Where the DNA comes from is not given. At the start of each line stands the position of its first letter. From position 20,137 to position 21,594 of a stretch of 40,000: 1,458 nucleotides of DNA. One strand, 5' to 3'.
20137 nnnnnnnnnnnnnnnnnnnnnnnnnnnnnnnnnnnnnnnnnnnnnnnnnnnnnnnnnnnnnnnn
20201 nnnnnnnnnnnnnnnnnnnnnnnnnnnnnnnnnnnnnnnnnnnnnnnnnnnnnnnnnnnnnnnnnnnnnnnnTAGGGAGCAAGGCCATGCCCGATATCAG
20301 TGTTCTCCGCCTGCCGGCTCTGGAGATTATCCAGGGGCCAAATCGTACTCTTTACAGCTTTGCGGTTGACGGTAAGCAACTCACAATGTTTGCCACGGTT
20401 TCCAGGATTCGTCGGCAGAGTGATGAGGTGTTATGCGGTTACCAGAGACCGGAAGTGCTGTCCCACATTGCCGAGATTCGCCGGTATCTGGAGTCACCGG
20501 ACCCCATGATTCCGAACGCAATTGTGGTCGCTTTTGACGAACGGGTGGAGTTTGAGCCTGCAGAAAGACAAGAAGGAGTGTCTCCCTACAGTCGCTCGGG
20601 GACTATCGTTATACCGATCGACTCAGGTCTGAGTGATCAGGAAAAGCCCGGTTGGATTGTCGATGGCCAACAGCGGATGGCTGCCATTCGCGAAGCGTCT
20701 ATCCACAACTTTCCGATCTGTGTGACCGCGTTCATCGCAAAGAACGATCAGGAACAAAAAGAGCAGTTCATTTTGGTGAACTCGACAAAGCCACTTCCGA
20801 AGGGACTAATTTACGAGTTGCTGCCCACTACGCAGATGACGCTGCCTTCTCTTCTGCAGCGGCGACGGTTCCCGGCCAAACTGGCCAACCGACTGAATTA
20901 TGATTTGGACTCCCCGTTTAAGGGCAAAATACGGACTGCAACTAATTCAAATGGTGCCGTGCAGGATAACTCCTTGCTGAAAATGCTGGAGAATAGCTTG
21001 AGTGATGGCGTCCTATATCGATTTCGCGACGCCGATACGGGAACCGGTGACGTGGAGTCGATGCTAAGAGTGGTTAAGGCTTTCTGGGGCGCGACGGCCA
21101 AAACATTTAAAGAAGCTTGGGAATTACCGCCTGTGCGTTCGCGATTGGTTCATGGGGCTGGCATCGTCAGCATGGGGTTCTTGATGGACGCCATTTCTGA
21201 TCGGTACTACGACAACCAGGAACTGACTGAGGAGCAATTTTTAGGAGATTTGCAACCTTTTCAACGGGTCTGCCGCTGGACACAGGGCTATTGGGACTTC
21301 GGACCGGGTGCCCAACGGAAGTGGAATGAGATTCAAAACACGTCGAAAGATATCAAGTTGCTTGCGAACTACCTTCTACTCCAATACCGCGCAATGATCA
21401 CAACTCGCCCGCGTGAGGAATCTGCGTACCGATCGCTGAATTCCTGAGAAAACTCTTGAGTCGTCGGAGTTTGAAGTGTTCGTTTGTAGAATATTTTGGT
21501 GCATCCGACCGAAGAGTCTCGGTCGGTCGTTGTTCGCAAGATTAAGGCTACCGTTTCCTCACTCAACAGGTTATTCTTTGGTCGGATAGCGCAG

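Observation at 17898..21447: DpdA is bracketed by two diverged DGQQR (DndB/DpdB-type) paralogs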

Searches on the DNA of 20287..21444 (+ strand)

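Call 71: search_dna_similar(query=L003:6829-10128:+, collection=ecoli_genomes, mode=near, max_rows=5)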
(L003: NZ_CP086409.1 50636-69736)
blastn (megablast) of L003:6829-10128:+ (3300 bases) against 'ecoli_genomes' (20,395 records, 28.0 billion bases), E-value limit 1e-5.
Records with a match: 161; places in all: 161; records where one place covers at least 80% of the query: 159.
Genomes with a match: 161 of 5426; with a place that covers at least 80% of the query: 159. Places per genome that has any: lowest 1, median 1, highest 1. On chromosomes: 161 places; on plasmids: 0.
Best place of each record, by identity: 95-99% 102; 90-95% 59.
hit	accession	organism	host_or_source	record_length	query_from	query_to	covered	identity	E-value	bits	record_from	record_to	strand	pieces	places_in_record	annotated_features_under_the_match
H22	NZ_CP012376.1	Escherichia coli strain GE3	human feces of different individuals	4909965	1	3300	100%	97.4%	0e+0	5616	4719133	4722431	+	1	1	dpdA: tRNA-guanine transglycosylase DpdA | dbpB: DGQHR domain-containing protein DpdB | hypothetical protein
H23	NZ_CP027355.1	Escherichia coli strain 2013C-4991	Homo sapiens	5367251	1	3300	100%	97.4%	0e+0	5616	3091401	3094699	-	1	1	dpdA: tRNA-guanine transglycosylase DpdA | dbpB: DGQHR domain-containing protein DpdB | hypothetical protein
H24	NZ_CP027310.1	Escherichia coli strain 2014C-4135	Homo sapiens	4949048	1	3300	100%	97.4%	0e+0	5616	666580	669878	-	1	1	dpdA: tRNA-guanine transglycosylase DpdA | dbpB: DGQHR domain-containing protein DpdB | hypothetical protein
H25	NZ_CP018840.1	Escherichia coli strain KSC64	porcine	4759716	1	3300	100%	97.4%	0e+0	5616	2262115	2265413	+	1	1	dpdA: tRNA-guanine transglycosylase DpdA | dbpB: DGQHR domain-containing protein DpdB | hypothetical protein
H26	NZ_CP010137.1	Escherichia coli strain D2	dog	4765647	1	3300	100%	97.4%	0e+0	5616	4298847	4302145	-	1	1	dpdA: tRNA-guanine transglycosylase DpdA | dbpB: DGQHR domain-containing protein DpdB | hypothetical protein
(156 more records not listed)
